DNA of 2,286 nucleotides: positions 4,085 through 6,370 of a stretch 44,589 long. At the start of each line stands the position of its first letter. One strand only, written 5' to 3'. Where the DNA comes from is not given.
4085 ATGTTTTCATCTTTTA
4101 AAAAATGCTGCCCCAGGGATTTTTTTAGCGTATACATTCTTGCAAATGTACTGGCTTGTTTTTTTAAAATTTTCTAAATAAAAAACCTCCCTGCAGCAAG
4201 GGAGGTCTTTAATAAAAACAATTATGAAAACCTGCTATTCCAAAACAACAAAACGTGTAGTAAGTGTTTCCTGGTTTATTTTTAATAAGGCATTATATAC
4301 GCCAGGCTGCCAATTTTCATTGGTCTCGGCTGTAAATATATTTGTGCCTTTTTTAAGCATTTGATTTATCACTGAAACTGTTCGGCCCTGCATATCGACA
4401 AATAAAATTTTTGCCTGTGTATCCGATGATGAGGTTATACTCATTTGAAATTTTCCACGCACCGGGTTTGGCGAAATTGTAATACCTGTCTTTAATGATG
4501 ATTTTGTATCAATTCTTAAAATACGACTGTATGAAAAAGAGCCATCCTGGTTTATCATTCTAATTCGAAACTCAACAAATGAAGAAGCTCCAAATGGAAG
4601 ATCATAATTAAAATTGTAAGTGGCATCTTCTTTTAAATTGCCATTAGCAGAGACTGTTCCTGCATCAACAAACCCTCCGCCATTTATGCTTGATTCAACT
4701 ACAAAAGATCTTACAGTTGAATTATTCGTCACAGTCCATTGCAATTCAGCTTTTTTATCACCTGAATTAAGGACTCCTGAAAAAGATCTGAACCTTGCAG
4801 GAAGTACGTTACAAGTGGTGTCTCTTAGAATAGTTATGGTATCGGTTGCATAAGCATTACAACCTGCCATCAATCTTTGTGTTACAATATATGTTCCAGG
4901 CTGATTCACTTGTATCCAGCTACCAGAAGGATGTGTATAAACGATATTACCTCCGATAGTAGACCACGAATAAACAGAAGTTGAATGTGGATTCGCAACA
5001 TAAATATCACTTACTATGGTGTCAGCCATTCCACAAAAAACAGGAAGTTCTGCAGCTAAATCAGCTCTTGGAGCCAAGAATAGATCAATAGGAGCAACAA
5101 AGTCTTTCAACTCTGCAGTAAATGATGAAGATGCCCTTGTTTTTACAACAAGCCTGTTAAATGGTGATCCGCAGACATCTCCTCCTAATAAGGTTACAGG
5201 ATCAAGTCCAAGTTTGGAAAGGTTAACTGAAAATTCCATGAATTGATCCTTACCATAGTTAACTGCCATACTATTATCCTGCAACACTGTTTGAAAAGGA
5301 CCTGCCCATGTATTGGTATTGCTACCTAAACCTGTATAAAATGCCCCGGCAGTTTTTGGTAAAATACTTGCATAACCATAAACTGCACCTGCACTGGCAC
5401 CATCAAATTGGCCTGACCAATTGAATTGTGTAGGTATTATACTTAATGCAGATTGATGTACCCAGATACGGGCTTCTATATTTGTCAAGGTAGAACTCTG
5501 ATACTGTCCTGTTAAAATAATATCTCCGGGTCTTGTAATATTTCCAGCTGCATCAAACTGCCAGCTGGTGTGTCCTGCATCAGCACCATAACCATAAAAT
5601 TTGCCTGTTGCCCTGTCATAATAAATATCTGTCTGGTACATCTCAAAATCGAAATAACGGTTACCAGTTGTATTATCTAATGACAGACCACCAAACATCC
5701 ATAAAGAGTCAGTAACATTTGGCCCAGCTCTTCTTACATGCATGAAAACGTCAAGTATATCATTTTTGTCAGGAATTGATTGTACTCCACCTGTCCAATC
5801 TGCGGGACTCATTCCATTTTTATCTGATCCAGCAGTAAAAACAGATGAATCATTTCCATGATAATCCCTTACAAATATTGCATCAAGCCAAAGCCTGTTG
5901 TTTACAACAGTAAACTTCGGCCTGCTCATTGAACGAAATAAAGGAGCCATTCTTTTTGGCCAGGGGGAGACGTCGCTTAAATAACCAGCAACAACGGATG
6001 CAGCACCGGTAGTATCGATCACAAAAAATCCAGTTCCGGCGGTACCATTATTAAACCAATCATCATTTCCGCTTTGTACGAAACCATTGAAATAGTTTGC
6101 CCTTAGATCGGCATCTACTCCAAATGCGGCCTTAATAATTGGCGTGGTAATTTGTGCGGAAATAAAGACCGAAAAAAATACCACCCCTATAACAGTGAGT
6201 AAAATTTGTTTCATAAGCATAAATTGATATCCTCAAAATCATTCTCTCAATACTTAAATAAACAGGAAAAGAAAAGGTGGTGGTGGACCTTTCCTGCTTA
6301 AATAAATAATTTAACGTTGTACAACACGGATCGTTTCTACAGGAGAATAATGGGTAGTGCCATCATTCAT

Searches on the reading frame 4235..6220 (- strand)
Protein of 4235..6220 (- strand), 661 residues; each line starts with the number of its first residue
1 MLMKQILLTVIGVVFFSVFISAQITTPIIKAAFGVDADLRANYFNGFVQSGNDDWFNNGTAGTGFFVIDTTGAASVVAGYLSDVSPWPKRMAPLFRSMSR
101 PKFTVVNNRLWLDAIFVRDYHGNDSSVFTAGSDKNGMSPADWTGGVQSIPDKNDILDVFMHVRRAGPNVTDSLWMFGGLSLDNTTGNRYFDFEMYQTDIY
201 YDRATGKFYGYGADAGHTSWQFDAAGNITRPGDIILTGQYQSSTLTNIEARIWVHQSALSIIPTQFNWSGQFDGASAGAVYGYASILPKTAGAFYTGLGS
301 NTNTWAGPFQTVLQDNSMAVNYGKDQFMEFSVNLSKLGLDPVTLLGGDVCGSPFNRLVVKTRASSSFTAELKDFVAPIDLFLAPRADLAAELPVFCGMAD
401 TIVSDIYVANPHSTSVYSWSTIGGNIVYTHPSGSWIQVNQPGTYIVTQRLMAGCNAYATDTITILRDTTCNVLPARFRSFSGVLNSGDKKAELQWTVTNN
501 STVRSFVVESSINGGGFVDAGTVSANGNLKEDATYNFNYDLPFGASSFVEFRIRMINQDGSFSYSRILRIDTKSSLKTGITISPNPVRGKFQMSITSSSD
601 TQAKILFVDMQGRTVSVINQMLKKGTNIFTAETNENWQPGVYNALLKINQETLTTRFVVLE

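Call 76: search_protein_families(library=pfam, proteins=[window:4235-6220:-], max_evalue=0.001)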
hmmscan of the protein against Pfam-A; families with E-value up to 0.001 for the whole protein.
window:4235-6220:- (661 aa): 1 family
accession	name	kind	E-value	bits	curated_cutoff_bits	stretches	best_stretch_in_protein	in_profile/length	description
PF18962.6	Por_Secre_tail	-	3.5e-06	27.6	27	1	582-659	1-75/75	Secretion system C-terminal sorting domain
